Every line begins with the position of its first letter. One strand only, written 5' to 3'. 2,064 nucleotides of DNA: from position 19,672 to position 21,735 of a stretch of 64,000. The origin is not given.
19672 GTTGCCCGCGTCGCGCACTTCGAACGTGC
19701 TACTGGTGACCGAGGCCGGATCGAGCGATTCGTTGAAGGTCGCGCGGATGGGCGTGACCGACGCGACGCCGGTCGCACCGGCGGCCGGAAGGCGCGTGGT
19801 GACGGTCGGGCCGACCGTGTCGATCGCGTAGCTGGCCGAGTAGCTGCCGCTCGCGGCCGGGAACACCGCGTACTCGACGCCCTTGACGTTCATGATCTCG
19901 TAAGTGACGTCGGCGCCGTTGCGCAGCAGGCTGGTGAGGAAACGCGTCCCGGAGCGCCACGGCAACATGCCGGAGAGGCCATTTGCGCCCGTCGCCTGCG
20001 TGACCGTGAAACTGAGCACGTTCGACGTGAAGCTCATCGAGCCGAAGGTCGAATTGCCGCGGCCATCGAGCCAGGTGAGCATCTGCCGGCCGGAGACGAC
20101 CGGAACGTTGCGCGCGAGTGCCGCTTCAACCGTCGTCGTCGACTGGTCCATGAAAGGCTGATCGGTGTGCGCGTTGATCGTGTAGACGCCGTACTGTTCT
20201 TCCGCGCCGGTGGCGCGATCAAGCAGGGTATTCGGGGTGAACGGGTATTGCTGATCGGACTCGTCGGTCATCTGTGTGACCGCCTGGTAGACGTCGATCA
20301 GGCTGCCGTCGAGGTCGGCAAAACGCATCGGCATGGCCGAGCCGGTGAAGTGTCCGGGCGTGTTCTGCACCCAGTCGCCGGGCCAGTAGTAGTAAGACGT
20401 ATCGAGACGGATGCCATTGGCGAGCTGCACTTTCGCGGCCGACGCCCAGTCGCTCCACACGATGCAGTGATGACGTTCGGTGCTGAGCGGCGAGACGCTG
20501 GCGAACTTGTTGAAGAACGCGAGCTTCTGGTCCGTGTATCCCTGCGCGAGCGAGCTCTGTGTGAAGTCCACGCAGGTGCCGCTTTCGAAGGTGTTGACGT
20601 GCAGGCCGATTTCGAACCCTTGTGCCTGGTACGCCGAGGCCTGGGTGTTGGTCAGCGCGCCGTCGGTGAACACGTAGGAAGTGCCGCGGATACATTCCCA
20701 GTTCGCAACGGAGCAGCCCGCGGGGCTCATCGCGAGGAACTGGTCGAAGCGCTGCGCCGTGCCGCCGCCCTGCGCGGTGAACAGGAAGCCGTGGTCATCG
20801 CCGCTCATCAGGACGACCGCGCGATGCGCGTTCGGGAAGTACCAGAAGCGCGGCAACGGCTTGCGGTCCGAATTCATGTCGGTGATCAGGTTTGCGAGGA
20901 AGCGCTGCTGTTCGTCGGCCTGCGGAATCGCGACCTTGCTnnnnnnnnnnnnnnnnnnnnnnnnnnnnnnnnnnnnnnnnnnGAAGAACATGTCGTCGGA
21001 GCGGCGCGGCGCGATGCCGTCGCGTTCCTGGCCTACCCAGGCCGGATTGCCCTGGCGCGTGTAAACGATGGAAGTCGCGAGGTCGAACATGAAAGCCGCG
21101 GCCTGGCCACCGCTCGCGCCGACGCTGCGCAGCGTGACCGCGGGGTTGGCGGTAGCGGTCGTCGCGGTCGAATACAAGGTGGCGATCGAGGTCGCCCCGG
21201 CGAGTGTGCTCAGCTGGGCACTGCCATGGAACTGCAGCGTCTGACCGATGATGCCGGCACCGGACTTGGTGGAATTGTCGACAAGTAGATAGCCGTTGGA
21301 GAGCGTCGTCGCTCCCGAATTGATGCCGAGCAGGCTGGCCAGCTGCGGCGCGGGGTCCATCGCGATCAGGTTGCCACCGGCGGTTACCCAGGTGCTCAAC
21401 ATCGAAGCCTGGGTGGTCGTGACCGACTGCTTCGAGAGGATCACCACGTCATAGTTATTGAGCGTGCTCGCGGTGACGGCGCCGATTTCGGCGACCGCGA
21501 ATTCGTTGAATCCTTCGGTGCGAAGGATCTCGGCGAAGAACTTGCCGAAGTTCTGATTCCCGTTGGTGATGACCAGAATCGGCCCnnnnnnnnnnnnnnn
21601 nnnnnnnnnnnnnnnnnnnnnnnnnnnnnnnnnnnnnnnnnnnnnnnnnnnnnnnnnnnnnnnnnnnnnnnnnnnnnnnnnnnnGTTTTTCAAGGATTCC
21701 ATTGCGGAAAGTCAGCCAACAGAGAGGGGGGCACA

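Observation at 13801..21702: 2633-aa secreted mosaic protein combining DUF4082, a DMFase-like domain and 10 Ig-like domains, under its own strong sigma-54 promoter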

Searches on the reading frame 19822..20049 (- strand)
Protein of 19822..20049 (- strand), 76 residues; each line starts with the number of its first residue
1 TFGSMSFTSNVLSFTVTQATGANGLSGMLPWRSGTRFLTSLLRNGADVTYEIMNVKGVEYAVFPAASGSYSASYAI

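Call 81: search_protein_families(library=pfam, proteins=[window:19822-20049:-], max_evalue=10)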
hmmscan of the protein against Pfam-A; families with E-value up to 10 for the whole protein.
window:19822-20049:- (76 aa): 0 families

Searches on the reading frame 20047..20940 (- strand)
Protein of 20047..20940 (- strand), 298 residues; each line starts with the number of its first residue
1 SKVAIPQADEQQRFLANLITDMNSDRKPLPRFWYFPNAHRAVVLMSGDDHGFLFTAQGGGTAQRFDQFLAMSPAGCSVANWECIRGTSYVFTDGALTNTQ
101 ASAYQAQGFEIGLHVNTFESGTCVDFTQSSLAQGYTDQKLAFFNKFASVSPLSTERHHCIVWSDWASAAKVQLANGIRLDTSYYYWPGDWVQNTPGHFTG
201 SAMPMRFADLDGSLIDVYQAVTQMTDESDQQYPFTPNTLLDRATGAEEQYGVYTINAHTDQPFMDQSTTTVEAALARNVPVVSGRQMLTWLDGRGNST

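Call 40: predict_structure(alignment_id=A2)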
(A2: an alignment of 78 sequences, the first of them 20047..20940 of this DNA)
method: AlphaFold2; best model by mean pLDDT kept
length: 298 residues; sequences in the alignment: 78
mean_pLDDT: 88.0   pTM: 0.85
mean pLDDT of the five models: 88.0, 86.5, 86.4, 85.4, 82.5
residues with pLDDT >= 90: 189; 70-90: 72; 50-70: 27; < 50: 10
segments of 3 or more residues with pLDDT < 50: 1-6
pLDDT, mean of each block of 10 residues (from residue 1): 46 69 60 77 97 90 98 97 98 97 98 91 86 95 98 90 82 96 81 81 85 91 91 97 92 95 96 98 96 68
secondary structure, 60 per line:
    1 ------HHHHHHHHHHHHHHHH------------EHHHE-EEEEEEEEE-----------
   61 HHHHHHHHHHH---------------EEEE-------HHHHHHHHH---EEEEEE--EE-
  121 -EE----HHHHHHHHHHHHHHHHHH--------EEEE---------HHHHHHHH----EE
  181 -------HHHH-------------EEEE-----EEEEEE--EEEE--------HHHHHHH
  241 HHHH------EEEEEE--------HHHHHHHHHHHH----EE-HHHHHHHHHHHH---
elements in order: H7-22 E41-49 H61-71 E87-90 H98-106 E110-115 H128-145 E154-157 H167-174 H188-191 E205-208 E214-219 E222-225 H234-244 E251-256 H265-276 H284-295

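Call 44: fold_search(model_id=the predicted structure, library=pdb)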
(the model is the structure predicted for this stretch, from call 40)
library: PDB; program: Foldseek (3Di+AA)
matches with E <= 10: 1060; with E <= 0.001: 9
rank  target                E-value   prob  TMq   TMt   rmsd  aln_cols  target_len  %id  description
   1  3rxz_A                3.9e-05  1.00  0.53  0.55   8.9       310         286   12  Crystal structure of putative polysaccharide deacetylase from Mycobacterium smegmatis (released 2011-06-22)
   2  3rxz_B                5.6e-05  1.00  0.54  0.56   8.8       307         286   12  Crystal structure of putative polysaccharide deacetylase from Mycobacterium smegmatis (released 2011-06-22)
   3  3rxz_C                6.3e-05  1.00  0.53  0.55   7.2       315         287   12  Crystal structure of putative polysaccharide deacetylase from Mycobacterium smegmatis (released 2011-06-22)
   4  6h8l_B                9.7e-05  1.00  0.43  0.58   5.9       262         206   12  Structure of peptidoglycan deacetylase PdaC from Bacillus subtilis (released 2019-11-13)
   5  2c71                  3.7e-04  1.00  0.40  0.55   6.3       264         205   12  The structure of a family 4 acetyl xylan esterase from Clostridium thermocellum in complex with a magnesium ion. (released 2006-01-23)
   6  2vyo                  5.7e-04  1.00  0.48  0.66   4.7       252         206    7  Chitin deacetylase family member from Encephalitozoon cuniculi (released 2008-08-12)
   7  6h8n_B                6.8e-04  1.00  0.46  0.62   5.3       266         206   12  Structure of peptidoglycan deacetylase PdaC from Bacillus subtilis - mutant D285S (released 2019-11-13)
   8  6h8l_A                6.8e-04  1.00  0.43  0.58   5.9       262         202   12  Structure of peptidoglycan deacetylase PdaC from Bacillus subtilis (released 2019-11-13)
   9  7ax7                  9.9e-04  1.00  0.44  0.60   6.5       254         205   10  Crystal structure of the Xyl-CE4 domain of a multidomain xylanase from the hindgut metagenome of Trinervitermes trinervo (released 2020-11-18)
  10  6h8n_A                1.0e-03  1.00  0.46  0.63   5.3       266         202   11  Structure of peptidoglycan deacetylase PdaC from Bacillus subtilis - mutant D285S (released 2019-11-13)
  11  7fbt                  5.1e-03  0.41  0.23  0.23  15.1       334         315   10  Crystal structure of chitinase (RmChi1) from Rhizomucor miehei (sp p32 2 1, MR) (released 2021-08-11)
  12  9j6n_B                5.4e-03  0.82  0.36  0.22   9.6       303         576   10  beta-D-galactofuranosidase ORF1110 from Streptomyces sp. JHA19, D-iminogalactitol complex (released 2024-11-27)
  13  8qpg_TA               7.4e-03  1.00  0.48  0.36   5.3       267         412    8  Turret of Haloferax tailed virus 1 (released 2024-10-09)
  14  8b2a_BBB              1.0e-02  0.69  0.32  0.37   8.6       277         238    9  Crystal structure of type I dehydroquinase from Staphylococcus aureus inhibited by a hydroxylamine derivative (released 2023-02-15)
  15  6tj2_A                1.0e-02  0.33  0.24  0.28  14.7       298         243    7  Extracellular alpha/beta-hydrolase from Paenibacillus species shares structural and functional homology to Tobacco Sal (released 2020-04-22)
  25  6nwz_A                3.0e-02  0.87  0.46  0.24   8.5       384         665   10  Crystal structure of Agd3 a novel carbohydrate deacetylase (released 2020-02-12)
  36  5bu6_A                5.5e-02  0.72  0.34  0.38  13.0       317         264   10  Structure of BpsB deaceylase domain from Bordetella bronchiseptica (released 2015-07-29)
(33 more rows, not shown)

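Call 70: search_protein_representatives(protein=window:20047-20940:-)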
Query: 298 residues. Proteins with E-value up to 0.001 (for the whole library): 1871; up to 1e-10: 1431; up to 1e-30: 686. The best 150 are listed.
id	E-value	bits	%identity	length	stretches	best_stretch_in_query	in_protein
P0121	1.8e-119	414.9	66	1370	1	3-297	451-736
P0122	3.9e-118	410.4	63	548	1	2-298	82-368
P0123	3.7e-115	400.7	65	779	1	2-297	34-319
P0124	2.5e-114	397.9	64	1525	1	2-298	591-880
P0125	4.2e-113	393.9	64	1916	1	2-297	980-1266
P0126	1.6e-112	392.0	65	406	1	22-297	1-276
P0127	1.9e-112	391.7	63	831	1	2-297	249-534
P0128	3.8e-112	390.8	61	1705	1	2-297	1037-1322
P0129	5.4e-111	387.0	63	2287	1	2-297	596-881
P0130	1.1e-110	386.0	62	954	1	2-297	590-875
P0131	6.4e-110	383.5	61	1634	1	2-297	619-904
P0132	4.8e-109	380.6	62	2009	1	2-296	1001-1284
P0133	1.0e-108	379.5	61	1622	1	2-297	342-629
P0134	8.4e-108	376.5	61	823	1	4-297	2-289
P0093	9.3e-108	376.4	62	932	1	2-297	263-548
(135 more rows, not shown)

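Call 81: search_protein_families(library=pfam, proteins=[window:20047-20940:-], max_evalue=10)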
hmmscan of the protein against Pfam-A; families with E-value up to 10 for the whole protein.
window:20047-20940:- (298 aa): 0 families

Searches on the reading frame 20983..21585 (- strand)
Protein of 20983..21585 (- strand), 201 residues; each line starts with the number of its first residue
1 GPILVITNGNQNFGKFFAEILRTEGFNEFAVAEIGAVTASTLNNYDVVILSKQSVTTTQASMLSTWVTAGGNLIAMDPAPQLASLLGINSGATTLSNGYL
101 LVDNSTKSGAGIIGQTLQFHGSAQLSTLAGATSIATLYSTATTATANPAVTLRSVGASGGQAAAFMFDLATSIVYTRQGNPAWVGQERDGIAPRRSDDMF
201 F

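Call 81: search_protein_families(library=pfam, proteins=[window:20983-21585:-], max_evalue=10)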
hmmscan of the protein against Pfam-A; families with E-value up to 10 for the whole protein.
window:20983-21585:- (201 aa): 5 families
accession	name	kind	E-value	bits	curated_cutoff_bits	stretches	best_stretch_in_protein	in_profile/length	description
PF06283.17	ThuA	-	0.00055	20.7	33.4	1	14-77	19-86/209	Trehalose utilisation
PF14258.12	DUF4350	-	0.0061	17.3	30.4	1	48-186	42-139/181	Domain of unknown function (DUF4350)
PF08532.16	Glyco_hydro_42M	-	0.019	14.9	25.8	1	39-75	52-89/207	Beta-galactosidase trimerisation domain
PF22369.2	GLMA_2nd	-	0.043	13.9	27.7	1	28-82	32-87/138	GLMA-like, second domain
PF09960.14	DUF2194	-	0.078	11.7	30.4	1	11-76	51-118/582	Uncharacterised protein conserved in bacteria (DUF2194)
